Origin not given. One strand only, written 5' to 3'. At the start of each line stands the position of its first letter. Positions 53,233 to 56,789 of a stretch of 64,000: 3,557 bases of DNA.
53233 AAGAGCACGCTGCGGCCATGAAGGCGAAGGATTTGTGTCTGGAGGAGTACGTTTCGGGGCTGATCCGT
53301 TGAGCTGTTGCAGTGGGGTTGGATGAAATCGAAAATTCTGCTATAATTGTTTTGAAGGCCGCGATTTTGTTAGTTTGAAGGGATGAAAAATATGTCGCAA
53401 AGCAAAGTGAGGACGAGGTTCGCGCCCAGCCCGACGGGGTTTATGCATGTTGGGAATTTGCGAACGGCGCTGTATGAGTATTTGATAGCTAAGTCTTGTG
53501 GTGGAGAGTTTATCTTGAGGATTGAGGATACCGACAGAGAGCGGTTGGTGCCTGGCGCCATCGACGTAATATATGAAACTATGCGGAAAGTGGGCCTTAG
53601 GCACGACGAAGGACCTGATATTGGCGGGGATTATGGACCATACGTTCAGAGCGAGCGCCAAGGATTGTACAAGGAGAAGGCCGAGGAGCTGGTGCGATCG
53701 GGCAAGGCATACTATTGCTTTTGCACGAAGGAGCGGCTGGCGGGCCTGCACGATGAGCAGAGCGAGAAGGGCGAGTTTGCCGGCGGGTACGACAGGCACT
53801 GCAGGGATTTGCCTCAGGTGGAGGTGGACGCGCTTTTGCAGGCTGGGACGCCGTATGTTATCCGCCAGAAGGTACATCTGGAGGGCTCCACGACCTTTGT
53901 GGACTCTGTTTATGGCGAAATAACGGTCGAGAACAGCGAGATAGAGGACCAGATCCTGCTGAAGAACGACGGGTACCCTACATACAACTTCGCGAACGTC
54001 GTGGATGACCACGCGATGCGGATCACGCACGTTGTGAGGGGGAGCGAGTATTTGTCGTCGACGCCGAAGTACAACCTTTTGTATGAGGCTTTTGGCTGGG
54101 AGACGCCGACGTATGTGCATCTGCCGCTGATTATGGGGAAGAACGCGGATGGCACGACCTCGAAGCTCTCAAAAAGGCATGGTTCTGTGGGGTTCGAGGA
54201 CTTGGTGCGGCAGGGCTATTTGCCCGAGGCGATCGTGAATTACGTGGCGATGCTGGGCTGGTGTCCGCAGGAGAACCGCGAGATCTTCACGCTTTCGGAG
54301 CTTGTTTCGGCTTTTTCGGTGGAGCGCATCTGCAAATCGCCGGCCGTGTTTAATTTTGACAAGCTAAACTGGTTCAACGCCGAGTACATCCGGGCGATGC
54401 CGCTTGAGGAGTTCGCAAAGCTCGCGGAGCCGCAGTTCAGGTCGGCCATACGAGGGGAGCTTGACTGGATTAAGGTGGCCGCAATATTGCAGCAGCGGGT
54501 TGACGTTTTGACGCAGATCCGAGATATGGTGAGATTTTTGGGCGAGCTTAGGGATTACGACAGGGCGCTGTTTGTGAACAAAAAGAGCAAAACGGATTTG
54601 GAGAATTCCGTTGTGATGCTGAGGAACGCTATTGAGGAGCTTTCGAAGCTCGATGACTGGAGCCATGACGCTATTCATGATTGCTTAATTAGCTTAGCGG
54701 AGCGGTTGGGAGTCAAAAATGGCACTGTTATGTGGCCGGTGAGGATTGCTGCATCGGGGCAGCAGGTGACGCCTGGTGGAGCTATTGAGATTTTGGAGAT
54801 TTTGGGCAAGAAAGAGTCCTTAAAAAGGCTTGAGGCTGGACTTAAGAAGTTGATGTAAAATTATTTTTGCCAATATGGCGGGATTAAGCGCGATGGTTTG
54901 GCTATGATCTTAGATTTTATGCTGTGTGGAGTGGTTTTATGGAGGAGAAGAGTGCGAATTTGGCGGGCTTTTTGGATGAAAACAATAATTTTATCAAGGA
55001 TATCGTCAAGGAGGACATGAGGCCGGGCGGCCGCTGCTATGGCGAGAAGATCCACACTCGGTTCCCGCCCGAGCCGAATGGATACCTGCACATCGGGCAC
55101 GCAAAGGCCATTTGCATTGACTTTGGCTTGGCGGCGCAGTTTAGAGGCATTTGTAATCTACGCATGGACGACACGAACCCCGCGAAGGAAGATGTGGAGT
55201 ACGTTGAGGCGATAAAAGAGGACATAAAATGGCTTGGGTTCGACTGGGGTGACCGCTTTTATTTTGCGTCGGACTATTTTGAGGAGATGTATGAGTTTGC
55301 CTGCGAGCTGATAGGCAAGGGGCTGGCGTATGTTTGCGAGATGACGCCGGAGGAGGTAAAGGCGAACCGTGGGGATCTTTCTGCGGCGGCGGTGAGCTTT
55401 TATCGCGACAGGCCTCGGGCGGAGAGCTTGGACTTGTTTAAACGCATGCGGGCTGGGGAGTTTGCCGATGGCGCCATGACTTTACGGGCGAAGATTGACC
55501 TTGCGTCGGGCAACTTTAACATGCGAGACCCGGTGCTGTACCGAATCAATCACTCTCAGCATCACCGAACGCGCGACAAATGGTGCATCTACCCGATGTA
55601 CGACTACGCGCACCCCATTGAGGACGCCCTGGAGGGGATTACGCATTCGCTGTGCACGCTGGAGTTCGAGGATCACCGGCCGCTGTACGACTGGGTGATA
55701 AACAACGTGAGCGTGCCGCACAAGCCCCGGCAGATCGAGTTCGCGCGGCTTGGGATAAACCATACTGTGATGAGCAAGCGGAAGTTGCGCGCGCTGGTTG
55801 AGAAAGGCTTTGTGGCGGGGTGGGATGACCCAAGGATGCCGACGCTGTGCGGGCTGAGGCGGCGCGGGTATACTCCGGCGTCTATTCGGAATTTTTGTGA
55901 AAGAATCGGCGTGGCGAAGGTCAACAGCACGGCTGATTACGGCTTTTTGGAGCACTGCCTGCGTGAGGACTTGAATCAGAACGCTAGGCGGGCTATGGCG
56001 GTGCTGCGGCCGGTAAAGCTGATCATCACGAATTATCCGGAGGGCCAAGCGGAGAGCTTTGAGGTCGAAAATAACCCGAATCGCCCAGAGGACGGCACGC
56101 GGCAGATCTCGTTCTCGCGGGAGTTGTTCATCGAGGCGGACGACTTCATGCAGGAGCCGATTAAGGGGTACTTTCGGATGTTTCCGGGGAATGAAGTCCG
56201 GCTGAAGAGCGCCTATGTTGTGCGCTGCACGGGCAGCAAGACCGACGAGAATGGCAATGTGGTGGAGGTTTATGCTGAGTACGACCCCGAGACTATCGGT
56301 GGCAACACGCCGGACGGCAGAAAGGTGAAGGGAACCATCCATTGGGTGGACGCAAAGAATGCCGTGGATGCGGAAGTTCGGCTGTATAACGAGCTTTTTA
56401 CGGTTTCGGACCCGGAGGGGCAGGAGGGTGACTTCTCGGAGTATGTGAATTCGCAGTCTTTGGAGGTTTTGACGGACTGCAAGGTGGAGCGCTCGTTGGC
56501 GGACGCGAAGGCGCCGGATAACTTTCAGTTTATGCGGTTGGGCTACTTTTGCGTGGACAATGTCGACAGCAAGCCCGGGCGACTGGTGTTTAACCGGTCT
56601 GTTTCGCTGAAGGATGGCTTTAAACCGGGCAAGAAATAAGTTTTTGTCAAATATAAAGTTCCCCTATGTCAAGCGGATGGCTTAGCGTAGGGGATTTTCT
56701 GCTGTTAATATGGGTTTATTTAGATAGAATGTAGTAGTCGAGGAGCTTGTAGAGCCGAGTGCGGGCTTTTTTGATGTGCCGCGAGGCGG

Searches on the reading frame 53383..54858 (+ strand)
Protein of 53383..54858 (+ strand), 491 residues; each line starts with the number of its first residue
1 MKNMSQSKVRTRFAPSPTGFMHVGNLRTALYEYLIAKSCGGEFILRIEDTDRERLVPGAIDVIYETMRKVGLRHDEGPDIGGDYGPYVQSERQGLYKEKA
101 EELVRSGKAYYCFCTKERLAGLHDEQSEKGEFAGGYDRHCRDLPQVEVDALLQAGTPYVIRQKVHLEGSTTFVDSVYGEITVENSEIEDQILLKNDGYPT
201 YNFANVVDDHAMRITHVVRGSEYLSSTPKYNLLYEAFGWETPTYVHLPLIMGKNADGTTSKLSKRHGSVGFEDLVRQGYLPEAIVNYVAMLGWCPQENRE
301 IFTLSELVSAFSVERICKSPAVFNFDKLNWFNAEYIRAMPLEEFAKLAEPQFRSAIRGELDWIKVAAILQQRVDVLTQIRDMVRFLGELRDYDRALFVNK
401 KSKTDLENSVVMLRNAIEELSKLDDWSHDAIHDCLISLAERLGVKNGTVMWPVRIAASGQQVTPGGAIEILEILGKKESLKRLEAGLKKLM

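Call 14: search_protein_families(library=pfam, proteins=[window:53383-54858:+], max_evalue=0.00001)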
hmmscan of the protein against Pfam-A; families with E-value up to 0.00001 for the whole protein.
window:53383-54858:+ (491 aa): 2 families
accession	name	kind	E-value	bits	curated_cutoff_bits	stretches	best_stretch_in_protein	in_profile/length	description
PF00749.27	tRNA-synt_1c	-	3.2e-97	325.7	23.4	1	8-330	1-314/314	tRNA synthetases class I (E and Q), catalytic domain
PF19269.4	Anticodon_2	-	8e-39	133.7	23.6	1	343-486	1-140/141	Anticodon binding domain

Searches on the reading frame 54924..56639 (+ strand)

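Call 14: search_protein_families(library=pfam, proteins=[window:54924-56639:+], max_evalue=0.00001)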
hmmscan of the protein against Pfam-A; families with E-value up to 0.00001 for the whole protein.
window:54924-56639:+ (571 aa): 3 families
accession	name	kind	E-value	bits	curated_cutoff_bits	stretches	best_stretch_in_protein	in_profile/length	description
PF00749.27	tRNA-synt_1c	-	2.8e-107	358.7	23.4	1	42-351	1-313/314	tRNA synthetases class I (E and Q), catalytic domain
PF03950.23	tRNA-synt_1c_C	-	1.5e-29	102.5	23.9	1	354-454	1-91/91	tRNA synthetases class I (E and Q), anti-codon binding domain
PF20974.2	tRNA-synt_1c_C2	-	4.3e-21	75.8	23.9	1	471-545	1-69/69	tRNA synthetases class I (E and Q), anti-codon binding domain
